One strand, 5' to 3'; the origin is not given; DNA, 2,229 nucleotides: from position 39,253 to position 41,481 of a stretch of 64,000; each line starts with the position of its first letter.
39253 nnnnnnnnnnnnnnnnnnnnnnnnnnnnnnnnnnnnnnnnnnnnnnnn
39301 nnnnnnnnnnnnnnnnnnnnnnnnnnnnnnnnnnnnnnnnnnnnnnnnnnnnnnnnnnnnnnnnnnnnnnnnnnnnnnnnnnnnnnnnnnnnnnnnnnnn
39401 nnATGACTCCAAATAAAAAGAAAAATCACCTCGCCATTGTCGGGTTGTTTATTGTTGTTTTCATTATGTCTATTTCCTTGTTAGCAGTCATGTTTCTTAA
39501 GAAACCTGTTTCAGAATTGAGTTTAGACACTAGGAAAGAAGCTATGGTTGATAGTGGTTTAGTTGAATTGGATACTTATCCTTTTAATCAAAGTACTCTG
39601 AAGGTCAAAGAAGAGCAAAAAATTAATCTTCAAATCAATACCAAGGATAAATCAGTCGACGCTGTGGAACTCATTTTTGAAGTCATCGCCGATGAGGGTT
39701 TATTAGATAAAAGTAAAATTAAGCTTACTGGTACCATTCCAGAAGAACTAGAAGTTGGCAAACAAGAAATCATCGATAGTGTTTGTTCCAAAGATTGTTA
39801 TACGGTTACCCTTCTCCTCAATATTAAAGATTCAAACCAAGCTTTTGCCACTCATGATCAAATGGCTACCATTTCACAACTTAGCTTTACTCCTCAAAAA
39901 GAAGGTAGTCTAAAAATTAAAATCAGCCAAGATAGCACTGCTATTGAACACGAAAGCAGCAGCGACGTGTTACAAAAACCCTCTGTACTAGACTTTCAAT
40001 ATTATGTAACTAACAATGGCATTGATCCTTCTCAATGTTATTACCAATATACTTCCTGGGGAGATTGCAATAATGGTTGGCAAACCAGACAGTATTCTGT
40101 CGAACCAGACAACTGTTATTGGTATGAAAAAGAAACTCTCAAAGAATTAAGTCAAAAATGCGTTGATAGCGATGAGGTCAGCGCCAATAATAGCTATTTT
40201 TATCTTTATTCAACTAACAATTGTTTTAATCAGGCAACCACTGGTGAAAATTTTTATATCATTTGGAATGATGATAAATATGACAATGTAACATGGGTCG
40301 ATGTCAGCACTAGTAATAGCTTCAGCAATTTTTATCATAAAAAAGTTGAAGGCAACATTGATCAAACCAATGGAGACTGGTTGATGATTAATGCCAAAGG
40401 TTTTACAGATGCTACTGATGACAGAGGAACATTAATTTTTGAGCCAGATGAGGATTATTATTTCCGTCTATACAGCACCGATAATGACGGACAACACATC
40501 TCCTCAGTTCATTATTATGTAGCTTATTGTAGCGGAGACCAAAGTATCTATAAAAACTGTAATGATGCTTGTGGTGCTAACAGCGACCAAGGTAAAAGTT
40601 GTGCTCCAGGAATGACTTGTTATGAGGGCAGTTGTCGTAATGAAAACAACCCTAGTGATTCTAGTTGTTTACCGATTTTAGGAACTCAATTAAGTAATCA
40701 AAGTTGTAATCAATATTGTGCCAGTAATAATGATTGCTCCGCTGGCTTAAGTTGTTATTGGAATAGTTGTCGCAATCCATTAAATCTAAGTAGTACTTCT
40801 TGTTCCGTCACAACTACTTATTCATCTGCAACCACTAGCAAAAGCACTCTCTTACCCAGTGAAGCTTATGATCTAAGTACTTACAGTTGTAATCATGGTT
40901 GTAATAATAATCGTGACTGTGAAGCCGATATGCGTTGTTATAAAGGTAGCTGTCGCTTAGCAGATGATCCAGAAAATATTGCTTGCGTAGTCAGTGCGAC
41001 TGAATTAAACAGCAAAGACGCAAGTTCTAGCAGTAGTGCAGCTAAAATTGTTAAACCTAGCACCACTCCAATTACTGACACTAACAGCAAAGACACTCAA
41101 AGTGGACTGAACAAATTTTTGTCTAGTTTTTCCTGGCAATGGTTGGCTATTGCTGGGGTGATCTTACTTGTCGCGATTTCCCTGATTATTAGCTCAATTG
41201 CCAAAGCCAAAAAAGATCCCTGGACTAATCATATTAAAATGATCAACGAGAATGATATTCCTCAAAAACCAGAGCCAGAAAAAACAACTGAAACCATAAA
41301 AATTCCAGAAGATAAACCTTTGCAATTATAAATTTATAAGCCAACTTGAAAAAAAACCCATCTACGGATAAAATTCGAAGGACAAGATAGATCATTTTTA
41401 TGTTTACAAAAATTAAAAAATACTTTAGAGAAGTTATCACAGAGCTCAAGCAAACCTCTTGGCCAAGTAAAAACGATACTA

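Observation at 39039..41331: Dockerin-like small protein translationally coupled to a Cys-rich surface protein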

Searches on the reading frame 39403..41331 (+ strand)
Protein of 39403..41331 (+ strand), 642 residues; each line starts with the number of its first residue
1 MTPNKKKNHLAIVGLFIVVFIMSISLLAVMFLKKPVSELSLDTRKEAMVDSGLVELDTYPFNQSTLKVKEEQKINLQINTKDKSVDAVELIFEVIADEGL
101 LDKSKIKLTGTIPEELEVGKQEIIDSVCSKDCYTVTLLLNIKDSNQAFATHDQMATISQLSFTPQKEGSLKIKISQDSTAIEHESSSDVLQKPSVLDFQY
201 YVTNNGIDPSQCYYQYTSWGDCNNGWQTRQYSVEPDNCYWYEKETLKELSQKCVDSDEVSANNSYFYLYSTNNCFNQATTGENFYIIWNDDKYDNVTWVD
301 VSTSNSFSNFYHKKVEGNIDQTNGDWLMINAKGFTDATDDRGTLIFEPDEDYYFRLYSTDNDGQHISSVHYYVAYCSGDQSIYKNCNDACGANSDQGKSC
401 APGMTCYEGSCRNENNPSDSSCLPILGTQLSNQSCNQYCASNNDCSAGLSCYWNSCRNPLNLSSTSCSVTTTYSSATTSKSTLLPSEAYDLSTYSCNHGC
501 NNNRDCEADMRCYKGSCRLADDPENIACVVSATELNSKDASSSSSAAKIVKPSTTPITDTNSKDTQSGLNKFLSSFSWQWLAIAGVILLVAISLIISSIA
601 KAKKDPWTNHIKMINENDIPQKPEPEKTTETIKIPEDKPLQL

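Call 3: search_protein_families(library=pfam, proteins=[window:39403-41331:+], max_evalue=1)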
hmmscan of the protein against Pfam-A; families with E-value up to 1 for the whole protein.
window:39403-41331:+ (642 aa): 3 families
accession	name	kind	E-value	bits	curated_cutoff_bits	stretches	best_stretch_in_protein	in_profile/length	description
PF12911.12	OppC_N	-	8.3e-05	22.8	23.9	1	6-33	11-38/53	N-terminal TM domain of oligopeptide transport permease C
PF02977.21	CarbpepA_inh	-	0.016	15.4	25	1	435-458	8-29/46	Carboxypeptidase A inhibitor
PF13473.12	Cupredoxin_1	-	0.23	11.9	27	1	48-91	19-60/104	Cupredoxin-like domain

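Call 4: search_protein_families(library=ncbifam, proteins=[window:39403-41331:+], max_evalue=1)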
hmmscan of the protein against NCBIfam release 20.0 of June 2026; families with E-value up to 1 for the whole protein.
window:39403-41331:+ (642 aa): 3 families
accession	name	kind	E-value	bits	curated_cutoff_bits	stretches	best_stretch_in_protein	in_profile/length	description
NF045476.1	Opp4C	equivalog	0.047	13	350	1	6-46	11-51/278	oligopeptide ABC transporter permease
NF004598.0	PRK05932.1-5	equivalog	0.09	11.5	621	1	69-123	152-204/504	RNA polymerase factor sigma-54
NF010429.0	PRK13855.1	equivalog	0.28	10.4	374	1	579-629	31-81/377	type IV secretion system protein VirB10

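Call 8: search_solved_structures(query=window:39403-41331:+, max_evalue=10, show_alignments=2)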
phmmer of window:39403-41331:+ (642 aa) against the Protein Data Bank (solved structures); distinct sequences matched with E-value up to 10: 2.
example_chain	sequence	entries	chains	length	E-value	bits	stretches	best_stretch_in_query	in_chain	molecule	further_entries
4qks_A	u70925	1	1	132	2.1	9.7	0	322-342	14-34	DE NOVO PROTEIN 6XTRP/PV2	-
3q7y_A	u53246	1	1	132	6.8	8.1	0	322-342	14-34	De novo designed beta-trefoil architecture with symmetric primary structure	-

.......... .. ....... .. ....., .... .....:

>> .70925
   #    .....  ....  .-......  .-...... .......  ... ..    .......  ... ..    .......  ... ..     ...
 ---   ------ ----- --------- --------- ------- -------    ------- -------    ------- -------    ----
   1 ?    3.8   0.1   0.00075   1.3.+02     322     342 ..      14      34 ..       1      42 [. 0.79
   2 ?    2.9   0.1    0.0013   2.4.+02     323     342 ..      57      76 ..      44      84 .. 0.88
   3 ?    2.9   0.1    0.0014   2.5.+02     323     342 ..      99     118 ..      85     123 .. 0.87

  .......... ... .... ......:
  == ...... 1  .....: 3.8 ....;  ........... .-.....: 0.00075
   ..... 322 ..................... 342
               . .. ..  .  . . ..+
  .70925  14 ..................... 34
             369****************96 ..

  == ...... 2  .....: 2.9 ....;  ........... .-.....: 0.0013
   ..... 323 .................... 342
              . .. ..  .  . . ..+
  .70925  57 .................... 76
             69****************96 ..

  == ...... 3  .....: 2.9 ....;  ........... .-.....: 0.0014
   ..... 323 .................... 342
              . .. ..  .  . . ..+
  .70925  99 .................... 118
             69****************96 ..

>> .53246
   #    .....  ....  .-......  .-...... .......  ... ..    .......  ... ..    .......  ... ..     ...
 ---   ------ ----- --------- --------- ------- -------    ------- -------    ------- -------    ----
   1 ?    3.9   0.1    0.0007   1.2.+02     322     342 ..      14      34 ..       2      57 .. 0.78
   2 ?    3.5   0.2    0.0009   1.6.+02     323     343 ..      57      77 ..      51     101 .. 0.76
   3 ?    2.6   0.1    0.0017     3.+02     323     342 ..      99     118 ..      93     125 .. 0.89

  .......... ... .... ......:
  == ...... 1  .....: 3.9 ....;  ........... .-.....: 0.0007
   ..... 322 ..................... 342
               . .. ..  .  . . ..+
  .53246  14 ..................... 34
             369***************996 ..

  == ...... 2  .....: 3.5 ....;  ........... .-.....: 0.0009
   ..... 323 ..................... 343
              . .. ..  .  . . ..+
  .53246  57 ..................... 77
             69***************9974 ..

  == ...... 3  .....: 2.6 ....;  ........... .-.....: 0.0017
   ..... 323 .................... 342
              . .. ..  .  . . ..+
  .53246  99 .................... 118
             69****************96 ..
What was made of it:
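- Tried and rejected: phmmer of the whole large protein against PDB gave only noise (call 8).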

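Call 9: find_homologous_proteins(query=window:39403-41331:+, max_evalue=0.001)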
Query window:39403-41331:+ (642 aa): 58 proteins with E <= 0.001 among 7849 candidates.
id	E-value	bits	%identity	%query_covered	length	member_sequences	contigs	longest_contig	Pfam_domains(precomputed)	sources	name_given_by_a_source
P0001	0.0e+0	1457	99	100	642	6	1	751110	-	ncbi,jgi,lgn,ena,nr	ncbi:hypothetical protein KKI22_04330 [Patescibacteria group bacterium]|nr:hypothetical protein [Pat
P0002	2.9e-295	999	66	100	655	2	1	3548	-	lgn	-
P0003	3.5e-295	998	66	100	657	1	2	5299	-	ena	-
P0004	2.2e-293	992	66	100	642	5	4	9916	-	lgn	-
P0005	7.3e-292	987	67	100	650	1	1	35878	-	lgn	-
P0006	1.1e-291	987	65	100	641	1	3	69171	-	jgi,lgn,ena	-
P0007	1.8e-291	986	66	99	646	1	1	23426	-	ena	-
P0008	4.9e-291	985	64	100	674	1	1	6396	-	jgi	jgi:hypothetical protein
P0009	9.4e-290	980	66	100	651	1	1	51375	-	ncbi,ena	-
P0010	1.4e-286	970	65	100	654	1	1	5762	PF12911.13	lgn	-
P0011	1.3e-285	967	64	100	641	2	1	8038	PF12911.13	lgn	-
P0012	1.4e-285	967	64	100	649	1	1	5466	PF12911.13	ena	-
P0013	1.5e-285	967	64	100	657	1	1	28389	-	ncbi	-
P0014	1.9e-285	966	64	100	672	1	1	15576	-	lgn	-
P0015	4.5e-285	965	62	100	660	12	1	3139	-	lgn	-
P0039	4.5e-197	674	49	97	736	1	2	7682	-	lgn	-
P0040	2.7e-190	652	45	100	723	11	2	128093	-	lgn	-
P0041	7.3e-174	598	45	97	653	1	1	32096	-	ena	-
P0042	3.2e-149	516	42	65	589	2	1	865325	-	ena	-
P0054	3.8e-110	387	31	98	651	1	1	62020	-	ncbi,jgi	-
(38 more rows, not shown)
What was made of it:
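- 39403..41331 (+): Gene for the 642-aa cohesin-like, Cys-rich envelope protein with TM helices at both ends. 58 homologues, all unnamed or hypothetical (call 9).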

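Call 13: find_encoding_contigs(protein=P0054, flank=6000, max_places=2)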
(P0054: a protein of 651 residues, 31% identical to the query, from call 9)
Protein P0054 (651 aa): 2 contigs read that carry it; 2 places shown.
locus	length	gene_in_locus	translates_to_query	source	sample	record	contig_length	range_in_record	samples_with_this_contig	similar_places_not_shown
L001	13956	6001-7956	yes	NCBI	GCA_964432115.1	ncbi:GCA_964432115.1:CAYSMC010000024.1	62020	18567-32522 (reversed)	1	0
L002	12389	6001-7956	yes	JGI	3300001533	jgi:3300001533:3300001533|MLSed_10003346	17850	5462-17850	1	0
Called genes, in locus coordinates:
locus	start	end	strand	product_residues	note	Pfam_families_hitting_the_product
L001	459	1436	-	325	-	-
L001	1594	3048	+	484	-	PF22053:DUF6938 (weak)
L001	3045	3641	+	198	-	-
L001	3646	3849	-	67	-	PF00471:Ribosomal_L33 (faint)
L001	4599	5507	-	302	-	PF00483:NTP_transferase, PF12804:NTP_transf_3 (weak)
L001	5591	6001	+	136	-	PF00404:Dockerin_1 (weak)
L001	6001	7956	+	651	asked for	-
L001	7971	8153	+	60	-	PF00584:SecE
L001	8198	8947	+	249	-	PF02357:NusG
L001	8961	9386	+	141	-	PF03946:Ribosomal_L11_N, PF00298:Ribosomal_L11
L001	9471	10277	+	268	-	PF00687:Ribosomal_L1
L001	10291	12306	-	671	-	PF07973:tRNA_SAD, PF00587:tRNA-synt_2b, PF03129:HGTP_anticodon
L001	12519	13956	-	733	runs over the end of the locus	PF09972:DUF2207, PF20990:DUF2207_C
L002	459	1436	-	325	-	-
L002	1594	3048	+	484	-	PF22053:DUF6938 (weak)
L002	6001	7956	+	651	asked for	-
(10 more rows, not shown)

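Call 14: find_encoding_contigs(protein=P0042, flank=6000, max_places=2)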
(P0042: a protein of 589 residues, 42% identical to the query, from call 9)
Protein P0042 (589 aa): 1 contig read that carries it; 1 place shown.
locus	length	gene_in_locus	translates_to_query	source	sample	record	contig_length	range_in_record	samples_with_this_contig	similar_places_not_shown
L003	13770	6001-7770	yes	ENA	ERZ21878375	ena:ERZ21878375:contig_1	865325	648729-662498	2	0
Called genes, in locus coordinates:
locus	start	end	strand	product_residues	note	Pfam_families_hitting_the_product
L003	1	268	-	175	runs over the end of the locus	-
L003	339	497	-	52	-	-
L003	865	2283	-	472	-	-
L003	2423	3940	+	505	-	-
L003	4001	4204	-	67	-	PF00471:Ribosomal_L33 (faint)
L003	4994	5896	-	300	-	PF00483:NTP_transferase, PF12804:NTP_transf_3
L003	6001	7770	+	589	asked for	-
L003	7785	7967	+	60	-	PF00584:SecE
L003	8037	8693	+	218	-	PF02357:NusG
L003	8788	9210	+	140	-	PF03946:Ribosomal_L11_N, PF00298:Ribosomal_L11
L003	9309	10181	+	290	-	PF00687:Ribosomal_L1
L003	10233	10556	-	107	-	-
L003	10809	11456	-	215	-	-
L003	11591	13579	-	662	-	PF07973:tRNA_SAD, PF00587:tRNA-synt_2b, PF03129:HGTP_anticodon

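Call 15: find_encoding_contigs(protein=P0040, flank=6000, max_places=2)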
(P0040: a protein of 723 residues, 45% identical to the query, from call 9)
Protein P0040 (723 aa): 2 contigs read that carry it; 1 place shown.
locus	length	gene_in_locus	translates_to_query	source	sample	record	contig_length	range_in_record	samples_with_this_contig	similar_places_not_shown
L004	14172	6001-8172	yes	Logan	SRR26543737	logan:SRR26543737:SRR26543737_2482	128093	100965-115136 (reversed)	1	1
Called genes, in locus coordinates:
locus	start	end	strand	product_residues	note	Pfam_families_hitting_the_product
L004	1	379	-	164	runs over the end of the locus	-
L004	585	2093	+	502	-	-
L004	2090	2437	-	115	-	-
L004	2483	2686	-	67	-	PF00471:Ribosomal_L33 (faint)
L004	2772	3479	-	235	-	PF02578:Cu-oxidase_4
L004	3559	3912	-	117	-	-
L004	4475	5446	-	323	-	PF00483:NTP_transferase, PF12804:NTP_transf_3 (weak)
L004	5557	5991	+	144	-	PF00404:Dockerin_1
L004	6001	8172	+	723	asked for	-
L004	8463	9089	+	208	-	PF02357:NusG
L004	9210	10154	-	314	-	-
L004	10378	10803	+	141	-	PF03946:Ribosomal_L11_N, PF00298:Ribosomal_L11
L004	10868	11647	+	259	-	PF00687:Ribosomal_L1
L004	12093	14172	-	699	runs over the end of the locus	PF07973:tRNA_SAD, PF00587:tRNA-synt_2b, PF03129:HGTP_anticodon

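Call 17: find_related_loci(query=A1, collection=genome_contigs, flank=4000)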
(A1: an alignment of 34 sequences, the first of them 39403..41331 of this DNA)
Query A1 (642 aa) in genome_contigs; peptide patterns used: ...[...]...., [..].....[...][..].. (x = any residue, [..] = any of these).
70 stretches matched a pattern; 25 encode a relative of the query (tblastn E <= 1e-3); 23 distinct loci.
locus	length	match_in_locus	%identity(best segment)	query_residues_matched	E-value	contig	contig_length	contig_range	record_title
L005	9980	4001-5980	63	1-642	0e+0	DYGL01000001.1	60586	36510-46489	MAG TPA_asm: Candidatus Microgenomatus sp. isolate BE2012_4_39_12 Afr_mines_BE2012_290_length_60586_cov_5_010672, whole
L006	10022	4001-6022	65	1-642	0e+0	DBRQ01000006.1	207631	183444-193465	MAG TPA_asm: Candidatus Pacebacteria bacterium UBA1364 UBA1364_contig_12, whole genome shotgun sequence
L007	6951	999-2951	66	1-642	0e+0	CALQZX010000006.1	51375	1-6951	MAG: Parcubacteria group bacterium isolate MiH-14oct19-109 genome assembly, contig: MiH-14oct19-C1035, whole genome shot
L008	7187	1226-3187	63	1-642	0e+0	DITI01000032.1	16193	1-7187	MAG TPA_asm: Candidatus Pacebacteria bacterium UBA6188 UBA6188_contig_205775, whole genome shotgun sequence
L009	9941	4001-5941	64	1-642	0e+0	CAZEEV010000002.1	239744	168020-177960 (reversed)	MAG TPA_asm: uncultured Pseudomonadales bacterium isolate SRP294416_co1_79 genome assembly, contig: NODE_15_length_23974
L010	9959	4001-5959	64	1-642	0e+0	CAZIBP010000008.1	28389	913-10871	MAG TPA_asm: uncultured Pseudomonadales bacterium isolate SRP093185_co1_41 genome assembly, contig: NODE_872_length_2838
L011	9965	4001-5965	64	1-642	0e+0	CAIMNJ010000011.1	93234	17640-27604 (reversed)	uncultured bacterium isolate LaPlata_bin-1529 genome assembly, contig: bin-1529:11/18, whole genome shotgun sequence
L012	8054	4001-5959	64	1-642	0e+0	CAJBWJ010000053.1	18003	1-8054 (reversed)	uncultured bacterium isolate Loc080925-5-5m_bin-0562 genome assembly, contig: bin-0562:53/86, whole genome shotgun seque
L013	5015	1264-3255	59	5-642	0e+0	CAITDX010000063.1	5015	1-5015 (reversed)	uncultured bacterium isolate LaPlata_bin-3499 genome assembly, contig: bin-3499:63/85, whole genome shotgun sequence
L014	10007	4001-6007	54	1-642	0e+0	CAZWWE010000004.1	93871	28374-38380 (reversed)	MAG TPA_asm: uncultured Pseudomonadales bacterium isolate SRP216815_co1_233 genome assembly, contig: NODE_266_length_938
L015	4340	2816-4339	65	75-570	0e+0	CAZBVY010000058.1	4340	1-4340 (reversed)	MAG TPA_asm: uncultured Pseudomonadales bacterium isolate binchicken_co212_140 genome assembly, contig: NODE_27261_lengt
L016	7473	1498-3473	67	6-642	0e+0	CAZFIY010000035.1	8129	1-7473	MAG TPA_asm: uncultured Pseudomonadales bacterium isolate SRP192927_co2_730 genome assembly, contig: NODE_18560_length_8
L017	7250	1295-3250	63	1-642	0e+0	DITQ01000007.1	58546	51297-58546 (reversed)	MAG TPA_asm: Candidatus Pacebacteria bacterium UBA6180 UBA6180_contig_75392, whole genome shotgun sequence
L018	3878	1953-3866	47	1-607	0e+0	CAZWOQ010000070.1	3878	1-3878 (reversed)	MAG TPA_asm: uncultured Pseudomonadales bacterium isolate SRP216815_co1_77 genome assembly, contig: NODE_34365_length_38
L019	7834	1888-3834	35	12-642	3e-123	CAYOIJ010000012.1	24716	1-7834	MAG TPA_asm: uncultured Pseudomonadales bacterium isolate binchicken_co45_383 genome assembly, contig: NODE_3181_length_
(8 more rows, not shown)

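Call 31: predict_structure(alignment_id=A1)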
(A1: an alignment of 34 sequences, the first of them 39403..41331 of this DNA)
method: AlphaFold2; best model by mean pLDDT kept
length: 642 residues; sequences in the alignment: 34
mean_pLDDT: 70.1   pTM: 0.43
mean pLDDT of the five models: 70.1, 68.5, 66.9, 62.4, 62.4
residues with pLDDT >= 90: 92; 70-90: 313; 50-70: 101; < 50: 136
segments of 3 or more residues with pLDDT < 50: 1-6, 33-51, 427-429, 470-494, 531-569, 603-642
pLDDT, mean of each block of 10 residues (from residue 1): 48 76 72 44 37 74 80 90 90 91 88 90 88 93 87 89 90 88 88 72 73 83 82 72 71 72 80 78 88 90 86 90 86 84 85 88 76 70 77 72 82 82 60 69 76 78 63 28 32 56 67 76 67 31 25 28 40 54 76 73 46 34 36 39 31
secondary structure, 60 per line:
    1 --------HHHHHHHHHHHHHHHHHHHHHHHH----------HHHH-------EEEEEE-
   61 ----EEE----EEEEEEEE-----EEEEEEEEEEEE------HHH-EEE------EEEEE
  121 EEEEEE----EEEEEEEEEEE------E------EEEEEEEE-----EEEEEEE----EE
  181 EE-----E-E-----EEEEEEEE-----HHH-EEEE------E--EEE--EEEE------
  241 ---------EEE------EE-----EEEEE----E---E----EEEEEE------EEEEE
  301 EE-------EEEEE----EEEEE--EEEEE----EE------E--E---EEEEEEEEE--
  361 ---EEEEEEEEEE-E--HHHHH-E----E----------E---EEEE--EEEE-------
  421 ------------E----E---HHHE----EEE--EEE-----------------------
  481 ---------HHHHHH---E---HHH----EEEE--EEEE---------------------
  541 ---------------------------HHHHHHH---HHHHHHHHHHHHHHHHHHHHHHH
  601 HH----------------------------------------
elements in order: H9-32 H43-46 E54-59 E65-67 E72-79 E85-96 E107-109 E116-126 E131-141 E155-162 E168-174 E179-182 E196-203 E213-216 E226-228 E231-234 E250-252 E266-270 E284-289 E296-302 E310-314 E319-323 E326-330 E350-358 E364-373 H378-382 E404-407 E410-413 E450-452 E455-457 H490-495 E510-513 E516-519 H568-574 H578-602
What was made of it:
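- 39427..39501 (+): N-terminal TM helix or signal anchor (residues 9-33). AF2 helix 9-32 (call 31).
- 39556..40002 (+): Cohesin-like beta-sandwich module (residues 52-200). pLDDT about 90 (call 31).
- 41134..41208 (+): C-terminal TM helix (residues 578-602). AF2 helix 578-602 (call 31).
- On Cohesin (Pfam PF00963): The region has pLDDT about 90 (call 31).
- Residues 52-200 have pLDDT about 90 (call 31).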

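Call 33: fold_search(model_id=the predicted structure, library=pdb)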
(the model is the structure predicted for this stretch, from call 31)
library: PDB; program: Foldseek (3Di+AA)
matches with E <= 10: 1906; with E <= 0.001: 113
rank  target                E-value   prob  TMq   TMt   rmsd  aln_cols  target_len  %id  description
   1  2w1n                  1.2e-07  1.00  0.17  0.41  16.8       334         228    8  cohesin and fibronectin type-III double module construct from the Clostridium perfringens glycoside hydrolase GH84C (released 2009-02-03)
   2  6kgf_C                1.3e-07  1.00  0.16  0.59   5.8       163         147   11  Crystal structure of CaDoc0917(R16D)-CaCohA2 complex at pH 8.2 (released 2020-07-08)
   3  6kgd_A                1.5e-07  1.00  0.16  0.56   6.6       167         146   11  Crystal structure of CaDoc0917(R49D)-CaCohA2 complex at pH 8.0 (released 2020-07-08)
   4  4fl4_C                2.7e-07  1.00  0.17  0.32  16.5       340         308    9  Scaffoldin conformation and dynamics revealed by a ternary complex from the Clostridium thermocellum cellulosome (released 2012-06-27)
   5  6kge_A                2.9e-07  1.00  0.15  0.56   6.6       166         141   10  Crystal structure of CaDoc0917(R16D)-CaCohA2 complex at pH 5.5 (released 2020-07-08)
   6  6kgc_A                4.0e-07  1.00  0.16  0.58   6.0       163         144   10  Crystal structure of CaDoc0917(R49D)-CaCohA2 complex at pH 5.4 (released 2020-07-08)
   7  4fl4_L                5.6e-07  1.00  0.17  0.32  14.6       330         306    9  Scaffoldin conformation and dynamics revealed by a ternary complex from the Clostridium thermocellum cellulosome (released 2012-06-27)
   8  6kgf_A                5.9e-07  1.00  0.15  0.53   6.3       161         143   13  Crystal structure of CaDoc0917(R16D)-CaCohA2 complex at pH 8.2 (released 2020-07-08)
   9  3kcp_A                5.9e-07  1.00  0.17  0.33  14.4       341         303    8  Crystal structure of interacting Clostridium thermocellum multimodular components (released 2010-02-09)
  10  2jh2_A                6.2e-07  1.00  0.16  0.57   5.6       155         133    8  X-ray crystal structure of a cohesin-like module from Clostridium perfringens (released 2007-11-06)
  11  4fl4_I                1.3e-06  1.00  0.17  0.32  16.1       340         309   10  Scaffoldin conformation and dynamics revealed by a ternary complex from the Clostridium thermocellum cellulosome (released 2012-06-27)
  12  4dh2_C                1.4e-06  1.00  0.15  0.52   6.6       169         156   11  Crystal structure of Coh-OlpC(Cthe_0452)-Doc435(Cthe_0435) complex: A novel type I Cohesin-Dockerin complex from Clost (released 2012-11-28)
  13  6kg8_MODEL_1_A        1.5e-06  1.00  0.16  0.54   5.6       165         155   12  Solution structure of CaCohA2 from Clostridium acetobutylicum (released 2020-07-08)
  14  3ul4_A                2.4e-06  1.00  0.17  0.62   4.7       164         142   10  Crystal structure of Coh-OlpA(Cthe_3080)-Doc918(Cthe_0918) complex: A novel type I Cohesin-Dockerin complex from Clost (released 2012-11-28)
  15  2jh2_B                2.6e-06  1.00  0.17  0.64   4.5       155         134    9  X-ray crystal structure of a cohesin-like module from Clostridium perfringens (released 2007-11-06)
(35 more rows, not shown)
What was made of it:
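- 39556..40002 (+): Foldseek against PDB: the top ~27 hits are nearly all cohesins, E 1e-7 to 1e-5, probability 1.00, TM-score (target-normalised) 0.5-0.69 (call 33).
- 40177..40533 (+): FN3/Ig-like beta-sandwich (residues 259-377), a tentative assignment. The top hit of the whole model is the cohesin-FN3 double module 2w1n (call 33).
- On Cohesin (Pfam PF00963): The Foldseek top hits are nearly all cohesins, E down to 1.2e-7, probability 1.00, TM-score 0.5-0.69 (call 33).
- Closest known: Type I cohesin-dockerin pairs of single-cohesin anchoring scaffoldins. Same: These cohesins are among the best structural matches (call 33).
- The top Foldseek PDB hits are nearly all cohesins, including anchoring-scaffoldin cohesins OlpA and OlpC, the non-cellulosomal C. 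perfringens and A. fulgidus cohesins, and the cohesin-FN3 pair 2w1n (call 33). TM-scores to cohesins are moderate, 0.5-0.69 (call 33).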

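Call 86: find_encoding_contigs(protein=P0041, flank=3000, max_places=1)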
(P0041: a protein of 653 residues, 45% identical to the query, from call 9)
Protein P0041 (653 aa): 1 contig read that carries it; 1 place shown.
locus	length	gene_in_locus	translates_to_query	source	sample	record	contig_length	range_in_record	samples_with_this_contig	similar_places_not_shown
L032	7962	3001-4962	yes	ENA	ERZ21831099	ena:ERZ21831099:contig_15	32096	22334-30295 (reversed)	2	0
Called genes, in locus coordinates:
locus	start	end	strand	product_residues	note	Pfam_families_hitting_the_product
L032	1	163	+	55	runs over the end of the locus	-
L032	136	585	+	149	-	-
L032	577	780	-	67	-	PF00471:Ribosomal_L33 (weak)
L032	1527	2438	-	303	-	PF00483:NTP_transferase, PF12804:NTP_transf_3 (weak)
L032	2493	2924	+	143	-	PF00404:Dockerin_1 (weak)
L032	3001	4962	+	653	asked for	-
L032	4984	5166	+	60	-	PF00584:SecE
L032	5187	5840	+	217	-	PF02357:NusG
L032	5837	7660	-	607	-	-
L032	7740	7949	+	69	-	-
